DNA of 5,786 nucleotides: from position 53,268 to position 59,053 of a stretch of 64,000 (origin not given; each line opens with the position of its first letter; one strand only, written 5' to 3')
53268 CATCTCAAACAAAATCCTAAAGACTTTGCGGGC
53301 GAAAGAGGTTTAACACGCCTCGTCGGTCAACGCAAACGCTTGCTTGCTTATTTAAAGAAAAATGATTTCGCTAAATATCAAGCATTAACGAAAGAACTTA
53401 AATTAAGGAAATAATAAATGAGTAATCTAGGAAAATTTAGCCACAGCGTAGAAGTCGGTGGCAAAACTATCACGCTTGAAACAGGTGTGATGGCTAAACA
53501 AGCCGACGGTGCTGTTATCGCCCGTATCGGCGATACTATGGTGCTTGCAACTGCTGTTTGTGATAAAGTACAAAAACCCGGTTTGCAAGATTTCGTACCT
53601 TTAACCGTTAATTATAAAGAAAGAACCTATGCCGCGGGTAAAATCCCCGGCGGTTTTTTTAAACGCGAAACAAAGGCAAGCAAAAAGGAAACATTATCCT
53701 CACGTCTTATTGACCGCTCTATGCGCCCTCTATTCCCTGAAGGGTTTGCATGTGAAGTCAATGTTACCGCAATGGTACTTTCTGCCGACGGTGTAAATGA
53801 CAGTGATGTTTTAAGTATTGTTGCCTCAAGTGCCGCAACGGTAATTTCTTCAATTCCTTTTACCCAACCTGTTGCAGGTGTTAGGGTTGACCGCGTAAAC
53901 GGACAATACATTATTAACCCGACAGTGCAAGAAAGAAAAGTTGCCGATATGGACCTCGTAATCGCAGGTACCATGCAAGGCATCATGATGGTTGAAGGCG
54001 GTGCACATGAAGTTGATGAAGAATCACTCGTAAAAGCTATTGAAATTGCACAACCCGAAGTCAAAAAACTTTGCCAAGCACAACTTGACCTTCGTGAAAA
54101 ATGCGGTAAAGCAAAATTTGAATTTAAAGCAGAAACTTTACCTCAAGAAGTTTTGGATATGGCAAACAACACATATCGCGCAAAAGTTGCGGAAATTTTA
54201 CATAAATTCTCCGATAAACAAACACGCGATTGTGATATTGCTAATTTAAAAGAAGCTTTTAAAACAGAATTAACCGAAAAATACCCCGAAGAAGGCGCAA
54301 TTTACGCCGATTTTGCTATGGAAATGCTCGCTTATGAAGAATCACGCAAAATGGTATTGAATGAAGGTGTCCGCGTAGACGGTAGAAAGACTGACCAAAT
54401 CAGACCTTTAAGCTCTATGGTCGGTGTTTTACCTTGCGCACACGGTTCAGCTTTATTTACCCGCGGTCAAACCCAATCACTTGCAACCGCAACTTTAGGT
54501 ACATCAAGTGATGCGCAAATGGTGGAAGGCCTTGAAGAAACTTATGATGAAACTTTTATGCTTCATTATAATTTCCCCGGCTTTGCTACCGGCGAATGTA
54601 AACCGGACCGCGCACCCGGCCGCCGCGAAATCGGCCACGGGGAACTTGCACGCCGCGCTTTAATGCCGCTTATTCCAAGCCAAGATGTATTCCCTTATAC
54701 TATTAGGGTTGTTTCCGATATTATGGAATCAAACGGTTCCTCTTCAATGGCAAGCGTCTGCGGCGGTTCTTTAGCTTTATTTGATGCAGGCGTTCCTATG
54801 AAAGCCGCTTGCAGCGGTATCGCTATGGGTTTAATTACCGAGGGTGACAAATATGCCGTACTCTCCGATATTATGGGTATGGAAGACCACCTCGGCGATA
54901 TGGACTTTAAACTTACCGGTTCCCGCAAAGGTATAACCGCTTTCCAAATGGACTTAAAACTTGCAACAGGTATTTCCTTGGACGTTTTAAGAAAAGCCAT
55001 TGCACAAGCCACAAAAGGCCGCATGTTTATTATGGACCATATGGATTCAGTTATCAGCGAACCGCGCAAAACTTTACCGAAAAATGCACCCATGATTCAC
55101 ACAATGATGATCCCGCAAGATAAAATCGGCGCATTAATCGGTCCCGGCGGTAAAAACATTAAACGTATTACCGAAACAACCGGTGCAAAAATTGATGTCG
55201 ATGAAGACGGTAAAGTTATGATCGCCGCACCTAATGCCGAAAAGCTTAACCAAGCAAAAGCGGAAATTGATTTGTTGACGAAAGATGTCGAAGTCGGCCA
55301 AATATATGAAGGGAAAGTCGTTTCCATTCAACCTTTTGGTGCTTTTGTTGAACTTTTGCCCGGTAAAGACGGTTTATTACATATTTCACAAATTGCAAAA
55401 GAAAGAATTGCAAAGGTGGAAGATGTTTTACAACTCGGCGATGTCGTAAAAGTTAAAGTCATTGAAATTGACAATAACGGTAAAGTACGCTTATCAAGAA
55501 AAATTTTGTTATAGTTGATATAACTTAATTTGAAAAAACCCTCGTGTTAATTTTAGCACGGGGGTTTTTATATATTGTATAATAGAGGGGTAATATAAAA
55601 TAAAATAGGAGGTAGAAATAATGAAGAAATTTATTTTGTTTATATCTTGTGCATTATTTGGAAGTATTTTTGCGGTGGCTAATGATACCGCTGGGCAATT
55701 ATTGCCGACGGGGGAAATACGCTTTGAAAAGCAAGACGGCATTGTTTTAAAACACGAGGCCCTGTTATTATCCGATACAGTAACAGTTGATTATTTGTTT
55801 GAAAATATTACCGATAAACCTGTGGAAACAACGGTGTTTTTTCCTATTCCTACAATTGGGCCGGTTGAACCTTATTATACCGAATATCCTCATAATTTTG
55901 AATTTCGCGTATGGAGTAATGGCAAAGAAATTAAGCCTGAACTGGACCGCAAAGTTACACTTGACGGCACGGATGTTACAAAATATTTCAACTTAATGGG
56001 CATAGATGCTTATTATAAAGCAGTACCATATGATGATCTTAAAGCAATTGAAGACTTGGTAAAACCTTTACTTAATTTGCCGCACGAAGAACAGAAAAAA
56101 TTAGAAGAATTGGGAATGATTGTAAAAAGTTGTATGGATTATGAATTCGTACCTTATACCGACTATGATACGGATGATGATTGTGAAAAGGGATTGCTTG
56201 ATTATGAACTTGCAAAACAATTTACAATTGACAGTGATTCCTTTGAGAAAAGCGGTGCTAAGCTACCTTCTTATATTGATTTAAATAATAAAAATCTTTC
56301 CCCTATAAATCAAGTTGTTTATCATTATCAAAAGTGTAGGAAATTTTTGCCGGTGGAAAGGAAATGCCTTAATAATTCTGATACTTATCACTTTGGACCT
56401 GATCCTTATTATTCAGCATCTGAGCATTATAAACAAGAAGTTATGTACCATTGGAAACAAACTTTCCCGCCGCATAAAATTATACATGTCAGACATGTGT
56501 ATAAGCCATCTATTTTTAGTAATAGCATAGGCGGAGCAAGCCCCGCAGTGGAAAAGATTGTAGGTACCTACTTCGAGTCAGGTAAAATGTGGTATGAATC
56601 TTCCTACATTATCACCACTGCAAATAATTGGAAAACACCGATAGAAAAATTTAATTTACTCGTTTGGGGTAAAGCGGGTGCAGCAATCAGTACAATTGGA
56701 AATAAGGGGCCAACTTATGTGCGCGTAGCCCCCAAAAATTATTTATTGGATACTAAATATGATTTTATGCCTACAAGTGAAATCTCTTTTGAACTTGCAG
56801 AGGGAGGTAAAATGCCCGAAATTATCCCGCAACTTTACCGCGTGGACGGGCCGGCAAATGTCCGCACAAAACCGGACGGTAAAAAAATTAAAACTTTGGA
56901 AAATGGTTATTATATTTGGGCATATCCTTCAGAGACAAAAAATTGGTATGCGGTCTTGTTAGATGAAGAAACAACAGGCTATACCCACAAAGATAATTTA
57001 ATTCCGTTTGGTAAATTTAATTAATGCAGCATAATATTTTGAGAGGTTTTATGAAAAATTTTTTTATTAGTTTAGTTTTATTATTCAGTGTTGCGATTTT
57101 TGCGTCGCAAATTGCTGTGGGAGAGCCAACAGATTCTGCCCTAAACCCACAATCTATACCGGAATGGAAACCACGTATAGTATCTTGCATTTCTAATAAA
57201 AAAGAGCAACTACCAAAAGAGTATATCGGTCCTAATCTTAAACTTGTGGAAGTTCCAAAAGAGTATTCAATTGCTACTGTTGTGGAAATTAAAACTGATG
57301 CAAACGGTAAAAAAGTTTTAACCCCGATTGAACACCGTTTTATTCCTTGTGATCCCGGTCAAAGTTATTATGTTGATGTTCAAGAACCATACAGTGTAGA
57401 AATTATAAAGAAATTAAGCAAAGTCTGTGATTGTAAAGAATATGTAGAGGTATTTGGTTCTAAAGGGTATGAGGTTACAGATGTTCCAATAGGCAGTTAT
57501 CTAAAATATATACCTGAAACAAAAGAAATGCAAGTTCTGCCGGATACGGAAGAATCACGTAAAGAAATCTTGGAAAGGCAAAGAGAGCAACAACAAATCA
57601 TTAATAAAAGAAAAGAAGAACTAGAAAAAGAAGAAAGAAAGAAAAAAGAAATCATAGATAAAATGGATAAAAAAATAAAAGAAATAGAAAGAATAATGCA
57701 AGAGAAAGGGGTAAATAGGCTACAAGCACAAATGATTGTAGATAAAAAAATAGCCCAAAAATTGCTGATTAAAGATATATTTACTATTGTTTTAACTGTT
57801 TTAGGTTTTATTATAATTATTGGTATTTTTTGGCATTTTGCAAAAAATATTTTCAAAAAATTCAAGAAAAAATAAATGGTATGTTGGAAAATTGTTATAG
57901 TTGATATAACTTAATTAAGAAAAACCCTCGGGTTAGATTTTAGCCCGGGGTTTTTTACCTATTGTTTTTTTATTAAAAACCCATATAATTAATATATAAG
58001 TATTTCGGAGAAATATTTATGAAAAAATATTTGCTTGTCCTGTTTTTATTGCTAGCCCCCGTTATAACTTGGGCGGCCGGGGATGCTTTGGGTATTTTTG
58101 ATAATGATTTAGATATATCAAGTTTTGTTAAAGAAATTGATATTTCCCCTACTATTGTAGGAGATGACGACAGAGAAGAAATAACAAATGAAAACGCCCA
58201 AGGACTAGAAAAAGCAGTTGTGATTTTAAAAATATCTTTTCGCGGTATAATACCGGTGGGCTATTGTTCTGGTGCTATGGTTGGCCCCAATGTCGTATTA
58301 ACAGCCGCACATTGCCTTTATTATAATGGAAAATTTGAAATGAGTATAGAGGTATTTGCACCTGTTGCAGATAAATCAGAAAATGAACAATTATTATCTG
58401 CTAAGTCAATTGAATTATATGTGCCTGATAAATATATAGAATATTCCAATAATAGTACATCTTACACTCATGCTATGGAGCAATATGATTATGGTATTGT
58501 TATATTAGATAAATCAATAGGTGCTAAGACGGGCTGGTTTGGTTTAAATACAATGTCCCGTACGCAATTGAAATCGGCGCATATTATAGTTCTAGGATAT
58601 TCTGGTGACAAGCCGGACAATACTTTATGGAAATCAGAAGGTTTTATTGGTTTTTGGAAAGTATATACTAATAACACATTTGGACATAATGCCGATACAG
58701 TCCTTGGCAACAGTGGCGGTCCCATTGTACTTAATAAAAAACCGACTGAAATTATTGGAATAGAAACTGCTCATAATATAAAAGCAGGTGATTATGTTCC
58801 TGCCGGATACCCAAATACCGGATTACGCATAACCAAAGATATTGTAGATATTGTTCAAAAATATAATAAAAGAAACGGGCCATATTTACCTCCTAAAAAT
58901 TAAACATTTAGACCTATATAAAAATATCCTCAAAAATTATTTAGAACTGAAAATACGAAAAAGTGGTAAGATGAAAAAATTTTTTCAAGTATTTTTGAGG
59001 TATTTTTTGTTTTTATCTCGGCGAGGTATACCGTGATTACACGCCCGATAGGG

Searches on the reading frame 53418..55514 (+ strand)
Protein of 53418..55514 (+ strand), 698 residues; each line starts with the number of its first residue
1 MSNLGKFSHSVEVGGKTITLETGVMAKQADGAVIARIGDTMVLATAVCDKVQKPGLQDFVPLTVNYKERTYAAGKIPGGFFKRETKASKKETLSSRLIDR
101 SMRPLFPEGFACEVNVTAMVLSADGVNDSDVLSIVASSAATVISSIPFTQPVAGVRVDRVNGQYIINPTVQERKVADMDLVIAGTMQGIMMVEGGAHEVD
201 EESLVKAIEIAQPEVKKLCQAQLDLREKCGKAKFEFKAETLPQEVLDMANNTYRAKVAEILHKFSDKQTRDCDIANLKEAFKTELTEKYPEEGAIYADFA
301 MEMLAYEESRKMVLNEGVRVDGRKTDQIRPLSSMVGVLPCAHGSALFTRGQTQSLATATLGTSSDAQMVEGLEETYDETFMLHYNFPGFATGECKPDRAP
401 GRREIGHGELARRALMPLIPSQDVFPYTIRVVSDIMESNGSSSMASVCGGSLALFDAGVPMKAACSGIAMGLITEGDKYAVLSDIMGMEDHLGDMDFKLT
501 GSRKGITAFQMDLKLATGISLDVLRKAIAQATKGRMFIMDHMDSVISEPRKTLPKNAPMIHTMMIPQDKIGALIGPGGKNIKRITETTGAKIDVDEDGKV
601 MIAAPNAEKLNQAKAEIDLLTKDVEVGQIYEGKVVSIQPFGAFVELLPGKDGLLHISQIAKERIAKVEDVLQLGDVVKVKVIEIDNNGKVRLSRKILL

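Call 44: search_protein_families(library=pfam, max_evalue=0.00001, proteins=[window:53418-55514:+])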
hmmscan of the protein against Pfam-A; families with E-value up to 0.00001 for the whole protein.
window:53418-55514:+ (698 aa): 5 families
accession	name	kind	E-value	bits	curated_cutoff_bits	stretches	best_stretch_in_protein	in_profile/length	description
PF01138.27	RNase_PH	-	6.3e-56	188.8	25.5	2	16-147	3-130/130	3' exoribonuclease family, domain 1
PF00575.29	S1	-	1.5e-19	70.6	22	1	624-695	2-74/74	S1 RNA binding domain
PF03725.20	RNase_PH_C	-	4.3e-18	65.5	20.8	1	151-212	2-65/67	3' exoribonuclease family, domain 2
PF00013.35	KH_1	-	1.2e-14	54.2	21.5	1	561-617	2-64/66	KH domain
PF03726.19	PNPase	-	2.8e-06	28.1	24.6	1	252-324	9-81/81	Polyribonucleotide nucleotidyltransferase, RNA binding domain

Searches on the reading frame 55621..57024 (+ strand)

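Call 44: search_protein_families(library=pfam, max_evalue=0.00001, proteins=[window:55621-57024:+])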
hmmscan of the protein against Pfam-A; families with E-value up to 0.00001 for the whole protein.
window:55621-57024:+ (467 aa): 1 family
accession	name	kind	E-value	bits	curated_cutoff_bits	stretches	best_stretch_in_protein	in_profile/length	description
PF14415.11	DUF4424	-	3e-32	112.5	27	1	20-170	1-147/306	Domain of unknown function (DUF4424)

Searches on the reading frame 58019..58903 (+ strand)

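Call 12: search_protein_families(library=pfam, proteins=[window:58019-58903:+])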
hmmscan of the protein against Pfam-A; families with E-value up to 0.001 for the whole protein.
window:58019-58903:+ (294 aa): 2 families
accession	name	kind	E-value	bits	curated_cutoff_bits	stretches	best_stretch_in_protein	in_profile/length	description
PF00089.32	Trypsin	-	2.3e-12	47.7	20.6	1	82-257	26-203/220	Trypsin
PF13365.12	Trypsin_2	-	1.6e-06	29.3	27.6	1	83-239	1-136/144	Trypsin-like peptidase domain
